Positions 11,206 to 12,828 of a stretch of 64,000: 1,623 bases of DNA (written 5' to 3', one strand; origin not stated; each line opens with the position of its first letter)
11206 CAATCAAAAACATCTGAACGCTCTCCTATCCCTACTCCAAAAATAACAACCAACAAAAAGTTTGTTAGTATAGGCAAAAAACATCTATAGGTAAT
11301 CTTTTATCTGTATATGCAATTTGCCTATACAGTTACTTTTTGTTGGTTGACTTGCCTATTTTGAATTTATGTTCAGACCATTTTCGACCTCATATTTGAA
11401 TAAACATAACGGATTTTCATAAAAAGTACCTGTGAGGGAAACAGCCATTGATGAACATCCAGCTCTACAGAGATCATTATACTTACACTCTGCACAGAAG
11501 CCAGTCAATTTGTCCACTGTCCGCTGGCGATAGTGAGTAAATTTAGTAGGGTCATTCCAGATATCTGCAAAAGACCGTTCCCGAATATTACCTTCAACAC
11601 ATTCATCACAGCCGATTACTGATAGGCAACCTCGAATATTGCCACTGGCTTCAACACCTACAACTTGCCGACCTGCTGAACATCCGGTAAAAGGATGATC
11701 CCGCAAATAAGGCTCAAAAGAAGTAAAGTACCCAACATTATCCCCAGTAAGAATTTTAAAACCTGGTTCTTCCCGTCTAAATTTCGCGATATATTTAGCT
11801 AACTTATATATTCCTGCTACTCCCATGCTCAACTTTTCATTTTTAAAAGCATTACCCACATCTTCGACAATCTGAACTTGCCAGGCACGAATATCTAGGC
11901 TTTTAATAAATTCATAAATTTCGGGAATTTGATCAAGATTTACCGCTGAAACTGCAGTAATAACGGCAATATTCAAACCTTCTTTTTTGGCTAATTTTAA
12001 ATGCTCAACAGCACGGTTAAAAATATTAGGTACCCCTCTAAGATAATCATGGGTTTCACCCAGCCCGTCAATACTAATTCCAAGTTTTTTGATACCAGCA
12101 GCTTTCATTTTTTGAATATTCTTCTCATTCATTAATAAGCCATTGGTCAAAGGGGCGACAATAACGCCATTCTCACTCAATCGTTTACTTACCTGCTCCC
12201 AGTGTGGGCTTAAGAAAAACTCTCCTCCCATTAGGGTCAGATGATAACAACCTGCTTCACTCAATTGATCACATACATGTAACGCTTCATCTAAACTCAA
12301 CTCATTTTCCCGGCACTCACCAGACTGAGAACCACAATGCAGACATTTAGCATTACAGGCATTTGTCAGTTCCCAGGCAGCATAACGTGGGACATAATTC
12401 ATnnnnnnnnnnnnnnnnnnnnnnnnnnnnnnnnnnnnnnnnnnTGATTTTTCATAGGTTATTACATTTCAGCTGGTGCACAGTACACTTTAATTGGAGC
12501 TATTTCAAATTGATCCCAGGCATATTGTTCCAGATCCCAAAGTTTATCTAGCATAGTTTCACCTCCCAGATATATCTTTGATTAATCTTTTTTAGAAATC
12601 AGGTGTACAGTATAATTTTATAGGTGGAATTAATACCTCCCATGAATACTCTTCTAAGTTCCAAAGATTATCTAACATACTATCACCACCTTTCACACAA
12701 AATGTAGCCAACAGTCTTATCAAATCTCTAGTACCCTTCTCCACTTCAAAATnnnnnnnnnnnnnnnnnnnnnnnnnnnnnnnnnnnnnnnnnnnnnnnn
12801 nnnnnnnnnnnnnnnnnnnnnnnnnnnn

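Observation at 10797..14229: Second RiPP-type locus: four unannotated 28-30-aa peptide genes interleaved with two radical SAM/SPASM maturases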

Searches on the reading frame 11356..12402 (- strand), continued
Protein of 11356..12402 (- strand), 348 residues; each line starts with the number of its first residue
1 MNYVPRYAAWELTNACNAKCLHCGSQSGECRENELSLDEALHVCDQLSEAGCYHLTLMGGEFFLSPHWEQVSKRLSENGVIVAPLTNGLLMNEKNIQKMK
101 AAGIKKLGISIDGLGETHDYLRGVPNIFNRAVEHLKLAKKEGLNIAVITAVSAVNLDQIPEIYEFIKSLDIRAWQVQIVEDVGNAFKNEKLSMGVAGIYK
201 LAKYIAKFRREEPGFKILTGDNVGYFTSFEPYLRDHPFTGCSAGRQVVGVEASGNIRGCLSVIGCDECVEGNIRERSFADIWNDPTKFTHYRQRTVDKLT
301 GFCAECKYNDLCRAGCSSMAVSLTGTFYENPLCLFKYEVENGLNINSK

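Call 54: get_annotated_region(hit=H2, flank=4000)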
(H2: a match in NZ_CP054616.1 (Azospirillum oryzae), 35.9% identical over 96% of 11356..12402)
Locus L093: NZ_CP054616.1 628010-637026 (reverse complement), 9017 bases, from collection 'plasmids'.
description: Azospirillum oryzae strain KACC 14407 plasmid unnamed2, complete sequence
organism: Azospirillum oryzae (NCBI taxid 286727)
taxonomy: Bacteria; Pseudomonadota; Alphaproteobacteria; Rhodospirillales; Azospirillaceae; Azospirillum; Azospirillum oryzae
host: -; source: cell culture,soil; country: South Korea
typing (MOB-suite, as given by PLSDB): non-mobilizable
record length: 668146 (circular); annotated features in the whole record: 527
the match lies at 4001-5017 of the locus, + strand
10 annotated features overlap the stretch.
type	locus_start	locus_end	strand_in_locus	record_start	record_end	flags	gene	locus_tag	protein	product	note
CDS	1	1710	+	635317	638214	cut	-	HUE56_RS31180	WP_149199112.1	UbiA family prenyltransferase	-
CDS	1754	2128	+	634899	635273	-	-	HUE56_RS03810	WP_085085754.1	EamA family transporter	-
CDS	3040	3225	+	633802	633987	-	-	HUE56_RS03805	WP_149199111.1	DUF1843 domain-containing protein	-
CDS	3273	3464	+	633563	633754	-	-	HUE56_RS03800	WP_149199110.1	DUF1843 domain-containing protein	-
CDS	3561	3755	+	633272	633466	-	-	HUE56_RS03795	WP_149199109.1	DUF1843 domain-containing protein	-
CDS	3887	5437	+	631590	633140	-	-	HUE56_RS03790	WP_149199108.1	GDL motif peptide-associated radical SAM/SPASM maturase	GO:0046500 - S-adenosylmethionine metabolic process [Evidence IEA]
CDS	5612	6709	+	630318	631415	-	-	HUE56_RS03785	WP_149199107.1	extracellular solute-binding protein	-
CDS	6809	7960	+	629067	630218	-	potA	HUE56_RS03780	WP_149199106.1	polyamine ABC transporter ATP-binding protein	GO:0015846 - polyamine transport [Evidence IEA]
CDS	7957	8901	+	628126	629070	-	-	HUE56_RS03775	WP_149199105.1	ABC transporter permease subunit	GO:0055085 - transmembrane transport [Evidence IEA]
CDS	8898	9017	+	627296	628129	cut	-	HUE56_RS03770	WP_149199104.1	ABC transporter permease subunit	GO:0055085 - transmembrane transport [Evidence IEA]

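Call 55: get_annotated_region(hit=H1, flank=4000)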
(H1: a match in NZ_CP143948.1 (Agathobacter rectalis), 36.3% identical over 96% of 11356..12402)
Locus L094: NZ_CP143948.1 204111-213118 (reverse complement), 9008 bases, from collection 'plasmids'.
description: Agathobacter rectalis strain DFI.5.28 plasmid unnamed1, complete sequence
organism: Agathobacter rectalis (NCBI taxid 39491)
taxonomy: Bacteria; Bacillota; Clostridia; Lachnospirales; Lachnospiraceae; Agathobacter; Agathobacter rectalis
host: -; source: Homo sapiens,cell culture,fecal sample; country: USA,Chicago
typing (MOB-suite, as given by PLSDB): non-mobilizable
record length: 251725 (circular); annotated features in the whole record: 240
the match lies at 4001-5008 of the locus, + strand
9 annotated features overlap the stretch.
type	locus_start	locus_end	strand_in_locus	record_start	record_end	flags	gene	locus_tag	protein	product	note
CDS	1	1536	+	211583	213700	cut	fusA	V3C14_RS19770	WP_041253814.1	elongation factor G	GO:0006414 - translational elongation [Evidence IEA]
CDS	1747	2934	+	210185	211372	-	tuf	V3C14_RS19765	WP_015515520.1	elongation factor Tu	GO:0006414 - translational elongation [Evidence IEA]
CDS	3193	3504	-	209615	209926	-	-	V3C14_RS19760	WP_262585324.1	hypothetical protein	-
CDS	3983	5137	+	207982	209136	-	-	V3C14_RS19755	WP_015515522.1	radical SAM protein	-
CDS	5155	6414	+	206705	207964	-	-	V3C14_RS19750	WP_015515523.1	MFS transporter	GO:0055085 - transmembrane transport [Evidence IEA]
CDS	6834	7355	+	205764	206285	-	-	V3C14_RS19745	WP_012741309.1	GNAT family N-acetyltransferase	-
CDS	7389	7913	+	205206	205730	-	-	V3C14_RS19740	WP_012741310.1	hypothetical protein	-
CDS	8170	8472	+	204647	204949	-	-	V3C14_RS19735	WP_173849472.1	Dabb family protein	-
CDS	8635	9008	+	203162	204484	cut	-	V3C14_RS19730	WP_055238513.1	HAMP domain-containing methyl-accepting chemotaxis protein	GO:0006935 - chemotaxis [Evidence IEA]; GO:0007165 - signal transduction [Evidence IEA]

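Call 60: search_solved_structures(query=window:11356-12402:-, max_evalue=0.00001)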
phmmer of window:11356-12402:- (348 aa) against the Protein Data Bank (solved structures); distinct sequences matched with E-value up to 0.00001: 6.
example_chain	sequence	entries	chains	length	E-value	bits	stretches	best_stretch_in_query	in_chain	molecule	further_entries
6efn_A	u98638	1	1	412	6.9e-17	65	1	2-167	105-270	Sporulation killing factor maturation protein SkfB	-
7vob_C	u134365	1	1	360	3.8e-14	56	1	6-178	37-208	Cytosylglucuronate decarboxylase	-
7voc_C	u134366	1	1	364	3.9e-14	55.9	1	6-178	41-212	Cytosylglucuronate decarboxylase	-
6c8v_A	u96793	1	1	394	5.1e-10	42.4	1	10-333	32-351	Coenzyme PQQ synthesis protein E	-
2fb2_A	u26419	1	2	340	1.4e-09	41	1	8-184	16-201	Molybdenum cofactor biosynthesis protein A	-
1tv7_A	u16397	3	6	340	3.6e-09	39.6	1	11-184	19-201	Molybdenum cofactor biosynthesis protein A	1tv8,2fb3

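Call 61: get_annotated_region(hit=H4, flank=3000)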
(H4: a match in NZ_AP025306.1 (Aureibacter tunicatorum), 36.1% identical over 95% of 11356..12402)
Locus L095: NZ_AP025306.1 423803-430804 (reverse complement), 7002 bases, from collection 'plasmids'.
description: Aureibacter tunicatorum strain NBRC 107587 plasmid pAT1, complete sequence
organism: Aureibacter tunicatorum (NCBI taxid 866807)
taxonomy: Bacteria; Bacteroidota; Cytophagia; Cytophagales; Persicobacteraceae; Aureibacter; Aureibacter tunicatorum
host: -; source: -; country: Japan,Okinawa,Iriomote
typing (MOB-suite, as given by PLSDB): non-mobilizable
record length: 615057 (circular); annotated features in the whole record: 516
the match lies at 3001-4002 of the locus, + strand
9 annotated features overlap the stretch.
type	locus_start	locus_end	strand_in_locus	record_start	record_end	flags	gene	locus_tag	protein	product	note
CDS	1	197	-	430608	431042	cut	-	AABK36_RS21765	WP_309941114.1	hypothetical protein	-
CDS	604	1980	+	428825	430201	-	rimK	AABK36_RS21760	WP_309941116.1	30S ribosomal protein S6--L-glutamate ligase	GO:0036211 - protein modification process [Evidence IEA]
CDS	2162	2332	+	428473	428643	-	-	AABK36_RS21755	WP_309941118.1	DUF1843 domain-containing protein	-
CDS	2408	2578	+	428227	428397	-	-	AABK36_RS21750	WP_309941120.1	DUF1843 domain-containing protein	-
CDS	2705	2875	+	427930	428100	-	-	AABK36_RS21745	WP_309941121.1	DUF1843 domain-containing protein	-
CDS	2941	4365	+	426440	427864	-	-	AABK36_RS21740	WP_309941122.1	radical SAM protein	-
CDS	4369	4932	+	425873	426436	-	-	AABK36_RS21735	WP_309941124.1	class I SAM-dependent methyltransferase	-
CDS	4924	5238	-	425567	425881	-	-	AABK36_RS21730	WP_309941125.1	hypothetical protein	-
CDS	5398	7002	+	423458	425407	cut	-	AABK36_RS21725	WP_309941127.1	hypothetical protein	-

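Call 62: get_annotated_region(hit=H8, flank=3000)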
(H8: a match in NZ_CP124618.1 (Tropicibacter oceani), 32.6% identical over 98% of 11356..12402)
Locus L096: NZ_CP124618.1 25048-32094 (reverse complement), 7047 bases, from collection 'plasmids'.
description: Tropicibacter oceani strain YMD87 plasmid unnamed2, complete sequence
organism: Tropicibacter oceani (NCBI taxid 3058420)
taxonomy: Bacteria; Pseudomonadota; Alphaproteobacteria; Rhodobacterales; Roseobacteraceae; Tropicibacter; Tropicibacter oceani
host: -; source: pure culture,sediment; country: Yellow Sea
typing (MOB-suite, as given by PLSDB): non-mobilizable
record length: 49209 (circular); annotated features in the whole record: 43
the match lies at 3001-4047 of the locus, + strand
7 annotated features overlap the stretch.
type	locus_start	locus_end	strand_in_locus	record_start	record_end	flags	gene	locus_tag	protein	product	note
CDS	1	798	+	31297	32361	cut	-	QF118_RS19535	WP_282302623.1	radical SAM protein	-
CDS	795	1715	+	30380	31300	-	-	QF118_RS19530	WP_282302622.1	hypothetical protein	-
CDS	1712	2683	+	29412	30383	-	-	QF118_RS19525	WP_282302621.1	phosphotransferase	-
CDS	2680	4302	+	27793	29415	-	-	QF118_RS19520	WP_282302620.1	radical SAM protein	-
CDS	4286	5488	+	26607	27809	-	-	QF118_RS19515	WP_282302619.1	trypsin-like peptidase domain-containing protein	-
CDS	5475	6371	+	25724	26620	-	-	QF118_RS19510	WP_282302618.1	M23 family metallopeptidase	GO:0006508 - proteolysis [Evidence IEA]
CDS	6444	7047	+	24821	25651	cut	-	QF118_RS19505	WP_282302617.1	hypothetical protein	-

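Call 63: get_annotated_region(hit=H5, flank=3000)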
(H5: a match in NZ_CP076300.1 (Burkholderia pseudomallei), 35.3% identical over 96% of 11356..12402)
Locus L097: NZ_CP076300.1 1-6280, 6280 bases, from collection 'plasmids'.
description: Burkholderia pseudomallei strain VBP21822 plasmid p2VBP21822, complete sequence
organism: Burkholderia pseudomallei (NCBI taxid 28450)
taxonomy: Bacteria; Pseudomonadota; Betaproteobacteria; Burkholderiales; Burkholderiaceae; Burkholderia; Burkholderia pseudomallei
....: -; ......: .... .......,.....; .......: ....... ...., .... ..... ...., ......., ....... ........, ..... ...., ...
typing (MOB-suite, as given by PLSDB): non-mobilizable
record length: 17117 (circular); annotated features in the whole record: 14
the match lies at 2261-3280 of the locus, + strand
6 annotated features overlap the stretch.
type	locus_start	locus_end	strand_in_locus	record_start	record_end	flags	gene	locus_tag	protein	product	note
CDS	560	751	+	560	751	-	-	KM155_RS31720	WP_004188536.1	DUF1843 domain-containing protein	-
CDS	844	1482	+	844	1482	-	-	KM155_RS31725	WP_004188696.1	DUF1842 domain-containing protein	-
CDS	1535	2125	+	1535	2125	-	-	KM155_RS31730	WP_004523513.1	DUF1842 domain-containing protein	-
CDS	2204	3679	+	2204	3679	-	-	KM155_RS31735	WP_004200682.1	GDL motif peptide-associated radical SAM/SPASM maturase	GO:0046500 - S-adenosylmethionine metabolic process [Evidence IEA]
CDS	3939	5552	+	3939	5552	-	-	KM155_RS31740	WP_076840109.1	methyl-accepting chemotaxis protein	GO:0007165 - signal transduction [Evidence IEA]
CDS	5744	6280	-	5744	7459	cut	-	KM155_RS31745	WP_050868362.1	MFS transporter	-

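Call 76: search_protein_families(library=ncbifam, proteins=[L094:3983-5137:+, L089:2315-3361:+, L091:8232-9716:+], max_evalue=0.1)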
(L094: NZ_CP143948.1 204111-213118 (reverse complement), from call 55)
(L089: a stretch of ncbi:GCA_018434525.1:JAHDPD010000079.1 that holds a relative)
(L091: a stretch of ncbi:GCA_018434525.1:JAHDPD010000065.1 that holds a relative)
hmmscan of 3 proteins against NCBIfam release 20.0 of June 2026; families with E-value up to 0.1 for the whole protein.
L094:3983-5137:+ (384 aa): 80 families (the best 25 are shown)
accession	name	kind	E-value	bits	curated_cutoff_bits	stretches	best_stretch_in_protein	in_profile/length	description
TIGR04103.1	rSAM_nif11_3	equivalog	1.2e-69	234.9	725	1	3-339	3-346/412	nif11-class peptide radical SAM maturase 3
TIGR03913.1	rad_SAM_trio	equivalog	1.1e-66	225.2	591.75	1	7-342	21-359/477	GDL motif peptide-associated radical SAM/SPASM maturase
TIGR04133.1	rSAM_w_lipo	hypoth_equivalog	2.4e-54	184.6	425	1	2-317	21-331/350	TIGR04133 family radical SAM/SPASM protein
TIGR04545.1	rSAM_ahbD_hemeb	equivalog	1.5e-52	179.2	500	1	8-338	3-338/339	heme b synthase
NF045574.1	sacti_mat_StsB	exception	1.6e-41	142.6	625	1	3-333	94-411/466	StsB family radical SAM/SPASM domain sactipeptide maturase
TIGR04051.1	rSAM_NirJ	equivalog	1.2e-40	139.6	515.45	2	7-174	4-173/354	heme d1 biosynthesis radical SAM protein NirJ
TIGR04053.2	TIGR04053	equivalog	2.2e-40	139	395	2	6-201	9-208/366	TIGR04053 family radical SAM/SPASM domain-containing protein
TIGR03962.1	mycofact_rSAM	equivalog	2.3e-39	135.6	265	2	8-169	15-178/339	mycofactocin radical SAM maturase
TIGR04055.1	rSAM_NirJ2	equivalog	4.3e-39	134.9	500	1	8-338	3-325/326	putative heme d1 biosynthesis radical SAM protein NirJ2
TIGR04250.1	SCM_rSAM_ScmE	equivalog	3.3e-38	131.5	400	1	10-328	8-338/358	SynChlorMet cassette radical SAM/SPASM protein ScmE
NF050035.1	rSAM_WgK_link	exception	3.4e-35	121.7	650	2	11-183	15-190/367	radical SAM/SPASM peptide maturase WgkB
TIGR04347.1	pseudo_SAM_Halo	equivalog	8.9e-33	114.1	525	2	7-172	40-207/390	TIGR04347 family pseudo-SAM/SPASM protein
TIGR04054.1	rSAM_NirJ1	equivalog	4.4e-32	111.2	650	2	7-166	38-199/387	putative heme d1 biosynthesis radical SAM protein NirJ1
TIGR04546.1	rSAM_ahbC_deAc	equivalog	1.1e-31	110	650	2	3-169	37-205/390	12,18-didecarboxysiroheme deacetylase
TIGR04251.1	SCM_rSAM_ScmF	equivalog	7.1e-31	107.9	400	1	6-340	5-344/353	SynChlorMet cassette radical SAM/SPASM protein ScmF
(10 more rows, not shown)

L089:2315-3361:+ (348 aa): 79 families (the best 25 are shown)
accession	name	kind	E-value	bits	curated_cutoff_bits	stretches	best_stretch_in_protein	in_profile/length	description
TIGR03913.1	rad_SAM_trio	equivalog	3.2e-73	246.8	591.75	1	3-335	16-355/477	GDL motif peptide-associated radical SAM/SPASM maturase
TIGR04103.1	rSAM_nif11_3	equivalog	1.4e-72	244.5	725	1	6-342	5-354/412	nif11-class peptide radical SAM maturase 3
TIGR04133.1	rSAM_w_lipo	hypoth_equivalog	1.4e-48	165.7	425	1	6-315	24-331/350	TIGR04133 family radical SAM/SPASM protein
TIGR04053.2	TIGR04053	equivalog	2.1e-46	158.9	395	2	4-216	6-221/366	TIGR04053 family radical SAM/SPASM domain-containing protein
TIGR04545.1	rSAM_ahbD_hemeb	equivalog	1.3e-42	146.5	500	1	8-335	2-338/339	heme b synthase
NF050035.1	rSAM_WgK_link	exception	5.1e-36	124.4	650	2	4-216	7-220/367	radical SAM/SPASM peptide maturase WgkB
TIGR03962.1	mycofact_rSAM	equivalog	4.3e-35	121.5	265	1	7-330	13-327/339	mycofactocin radical SAM maturase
TIGR04051.1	rSAM_NirJ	equivalog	4e-34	118.1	515.45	2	8-190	4-187/354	heme d1 biosynthesis radical SAM protein NirJ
TIGR04054.1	rSAM_NirJ1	equivalog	1.1e-33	116.4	650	2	8-171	38-202/387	putative heme d1 biosynthesis radical SAM protein NirJ1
TIGR04347.1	pseudo_SAM_Halo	equivalog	1.5e-33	116.6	525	2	8-208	40-241/390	TIGR04347 family pseudo-SAM/SPASM protein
TIGR04546.1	rSAM_ahbC_deAc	equivalog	6.1e-33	114.2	650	2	8-172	41-206/390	12,18-didecarboxysiroheme deacetylase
TIGR04055.1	rSAM_NirJ2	equivalog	6e-32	111.4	500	1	8-335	2-325/326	putative heme d1 biosynthesis radical SAM protein NirJ2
TIGR04250.1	SCM_rSAM_ScmE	equivalog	2.5e-29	102.3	400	1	5-327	2-339/358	SynChlorMet cassette radical SAM/SPASM protein ScmE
TIGR04340.1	rSAM_ACGX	hypoth_equivalog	2.7e-28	99.2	400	1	9-334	6-339/341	radical SAM/SPASM domain protein, ACGX system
TIGR04251.1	SCM_rSAM_ScmF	equivalog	5.5e-27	95.1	400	1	6-335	4-342/353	SynChlorMet cassette radical SAM/SPASM protein ScmF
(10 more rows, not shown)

L091:8232-9716:+ (494 aa): 30 families (the best 25 are shown)
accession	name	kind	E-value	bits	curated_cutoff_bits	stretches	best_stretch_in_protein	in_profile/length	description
TIGR02026.1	BchE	equivalog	8.4e-35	120.6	481.35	1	24-343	21-348/497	magnesium-protoporphyrin IX monomethyl ester anaerobic oxidative cyclase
NF050148.1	rSAM_ApyD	equivalog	7e-27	94.1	750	1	23-362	23-368/645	RiPP biosynthesis radical SAM protein ApyD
TIGR04385.1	B12_rSAM_cofa1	equivalog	2.4e-25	89.7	450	1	20-363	16-372/438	B12 lower ligand biosynthesis radical SAM protein BzaD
TIGR04479.1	bcpD_PhpK_rSAM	subfamily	2.4e-25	88.9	600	1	24-363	71-412/504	PhpK family radical SAM P-methyltransferase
TIGR04072.2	rSAM_ladder_B12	equivalog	2.8e-25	88.9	360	1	26-390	19-377/443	lipid biosynthesis B12-binding/radical SAM protein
TIGR04367.1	HpnR_B12_rSAM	equivalog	1.5e-23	83.1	650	1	23-339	20-332/490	hopanoid C-3 methylase HpnR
TIGR03975.1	rSAM_ocin_1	subfamily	1.5e-22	79.8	281.85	1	46-334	110-404/606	RiPP maturation radical SAM C-methyltransferase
TIGR03471.1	HpnJ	equivalog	1.8e-22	79.9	577.6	1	71-367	74-372/472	hopanoid biosynthesis associated radical SAM protein HpnJ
NF040542.1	rSAM_RCCLKC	equivalog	2.9e-22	79.4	450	1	35-380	23-372/423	arsinothricin biosynthesis radical SAM protein ArsL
TIGR04013.1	B12_SAM_MJ_1487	hypoth_equivalog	1.8e-20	73.2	251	1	59-358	36-331/382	TIGR04013 family B12-binding domain/radical SAM domain-containing protein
TIGR04014.1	B12_SAM_MJ_0865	equivalog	5.1e-18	65.1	360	1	30-360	16-336/434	methyl-coenzyme M reductase glutamine C-methyltransferase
NF038361.1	rSAM_Sden_1168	equivalog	6.8e-17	61.2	575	1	5-357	65-448/560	Sden_1168 family B12-binding radical SAM P-methyltransferase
NF040546.1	rSAM_CUAEP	equivalog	8.1e-17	61.1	500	1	27-371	15-352/468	CUAEP/CCAEP-tail radical SAM (seleno)protein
NF033712.0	B12_rSAM_KedN5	subfamily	1.5e-13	49.9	700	1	27-334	19-344/624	KedN5 family methylcobalamin-dependent radical SAM C-methyltransferase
TIGR04190.1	B12_SAM_Ta0216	equivalog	6.1e-12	44.9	500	1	18-154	28-170/554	TIGR04190 family B12-binding domain/radical SAM domain protein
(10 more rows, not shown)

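Call 95: get_annotated_region(hit=H21, flank=300)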
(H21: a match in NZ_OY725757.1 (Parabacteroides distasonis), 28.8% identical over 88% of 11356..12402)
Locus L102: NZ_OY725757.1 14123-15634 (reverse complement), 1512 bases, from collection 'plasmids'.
description: Parabacteroides distasonis strain Parabacteroides distasonis TSDC17.2-1.1 plasmid 12, complete sequence
organism: Parabacteroides distasonis (NCBI taxid 823)
taxonomy: Bacteria; Bacteroidota; Bacteroidia; Bacteroidales; Tannerellaceae; Parabacteroides; Parabacteroides distasonis
host: -; source: -; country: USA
typing (MOB-suite, as given by PLSDB): non-mobilizable
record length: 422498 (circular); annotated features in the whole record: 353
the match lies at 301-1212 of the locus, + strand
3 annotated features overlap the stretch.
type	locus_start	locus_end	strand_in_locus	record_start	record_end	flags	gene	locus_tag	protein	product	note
CDS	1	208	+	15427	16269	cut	-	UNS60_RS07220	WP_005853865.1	radical SAM-associated putative lipoprotein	-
CDS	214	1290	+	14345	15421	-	-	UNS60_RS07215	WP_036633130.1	TIGR04133 family radical SAM/SPASM protein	-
CDS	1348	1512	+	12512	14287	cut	-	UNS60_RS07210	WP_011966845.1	DUF4091 domain-containing protein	-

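Call 96: get_annotated_region(hit=H14, flank=300)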
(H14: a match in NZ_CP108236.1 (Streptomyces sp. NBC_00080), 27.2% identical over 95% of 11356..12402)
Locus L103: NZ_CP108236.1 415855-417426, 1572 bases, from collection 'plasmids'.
description: Streptomyces sp. NBC_00080 plasmid unnamed1, complete sequence
organism: Streptomyces sp. NBC_00080 (NCBI taxid 2975645)
taxonomy: Bacteria; Actinomycetota; Actinomycetes; Kitasatosporales; Streptomycetaceae; Streptomyces; Streptomyces sp. NBC 00080
host: -; source: -; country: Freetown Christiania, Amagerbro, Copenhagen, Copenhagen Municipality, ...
typing (MOB-suite, as given by PLSDB): non-mobilizable; replicon rep_cluster_43
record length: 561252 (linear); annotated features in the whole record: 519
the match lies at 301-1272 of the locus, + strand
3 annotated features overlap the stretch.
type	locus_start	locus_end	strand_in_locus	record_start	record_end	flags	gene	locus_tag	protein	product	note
CDS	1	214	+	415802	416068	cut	mftB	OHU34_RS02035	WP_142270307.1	mycofactocin biosynthesis chaperone MftB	GO:0140604 - mycofactocin biosynthetic process [Evidence IEA]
CDS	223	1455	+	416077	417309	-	mftC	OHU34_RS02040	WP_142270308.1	mycofactocin radical SAM maturase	GO:0140604 - mycofactocin biosynthetic process [Evidence IEA]; GO:0031179 - peptide modification [Evidence IEA]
CDS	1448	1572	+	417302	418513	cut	mftD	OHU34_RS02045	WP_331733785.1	pre-mycofactocin synthase MftD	GO:0140604 - mycofactocin biosynthetic process [Evidence IEA]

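Call 97: get_annotated_region(hit=H23, flank=300)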
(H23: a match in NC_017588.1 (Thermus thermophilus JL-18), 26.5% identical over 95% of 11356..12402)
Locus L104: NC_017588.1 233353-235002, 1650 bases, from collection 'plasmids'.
description: Thermus thermophilus JL-18 plasmid pTTJL1801, complete sequence
organism: Thermus thermophilus JL-18 (NCBI taxid 798128)
taxonomy: Bacteria; Deinococcota; Deinococci; Thermales; Thermaceae; Thermus; Thermus thermophilus; Thermus thermophilus JL-18
host: -; source: -; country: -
typing (MOB-suite, as given by PLSDB): non-mobilizable; replicon rep_cluster_1121
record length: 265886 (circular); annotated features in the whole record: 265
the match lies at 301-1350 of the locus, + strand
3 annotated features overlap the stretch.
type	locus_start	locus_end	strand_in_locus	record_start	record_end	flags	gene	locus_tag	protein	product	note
CDS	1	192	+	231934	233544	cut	-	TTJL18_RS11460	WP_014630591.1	nitrite reductase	-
CDS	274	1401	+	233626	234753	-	-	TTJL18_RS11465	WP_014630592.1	TIGR04053 family radical SAM/SPASM domain-containing protein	-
CDS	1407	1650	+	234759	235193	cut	-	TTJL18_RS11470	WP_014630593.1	cytochrome c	-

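Call 98: get_annotated_region(hit=H11, flank=300)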
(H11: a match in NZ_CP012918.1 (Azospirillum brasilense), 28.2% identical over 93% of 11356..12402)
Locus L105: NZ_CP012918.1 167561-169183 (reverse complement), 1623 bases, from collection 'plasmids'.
description: Azospirillum brasilense strain Sp 7 plasmid ABSP7_p4, complete sequence
organism: Azospirillum brasilense (NCBI taxid 192)
taxonomy: Bacteria; Pseudomonadota; Alphaproteobacteria; Rhodospirillales; Azospirillaceae; Azospirillum; Azospirillum brasilense
host: -; source: Digitaria eriantha,microbe,root; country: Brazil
typing (MOB-suite, as given by PLSDB): non-mobilizable
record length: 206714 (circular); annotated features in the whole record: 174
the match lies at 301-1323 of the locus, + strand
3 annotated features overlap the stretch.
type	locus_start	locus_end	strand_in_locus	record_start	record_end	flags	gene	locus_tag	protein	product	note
CDS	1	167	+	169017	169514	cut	-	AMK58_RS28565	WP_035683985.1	Lrp/AsnC family transcriptional regulator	-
CDS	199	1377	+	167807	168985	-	nirJ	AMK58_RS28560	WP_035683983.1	heme d1 biosynthesis radical SAM protein NirJ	GO:0006783 - heme biosynthetic process [Evidence IEA]; GO:0046500 - S-adenosylmethionine metabolic process [Evidence ...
CDS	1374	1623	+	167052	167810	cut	-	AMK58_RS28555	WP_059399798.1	CbiX/SirB N-terminal domain-containing protein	-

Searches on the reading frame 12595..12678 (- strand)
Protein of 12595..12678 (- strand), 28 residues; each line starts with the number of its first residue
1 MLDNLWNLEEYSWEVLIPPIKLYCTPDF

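Call 4: search_protein_families(library=ncbifam, proteins=[window:12595-12678:-], max_evalue=1)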
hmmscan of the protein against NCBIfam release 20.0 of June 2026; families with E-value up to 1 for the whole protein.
seq(28 aa): 1 family
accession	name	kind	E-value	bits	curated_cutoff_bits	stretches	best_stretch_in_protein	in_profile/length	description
NF038142.1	exosort_XrtW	exception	0.049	12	425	1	2-24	24-46/494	exosortase W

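Call 6: search_protein_families(library=pfam, proteins=[window:12595-12678:-], max_evalue=0.1)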
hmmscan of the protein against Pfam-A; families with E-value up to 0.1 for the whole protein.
seq(28 aa): 0 families
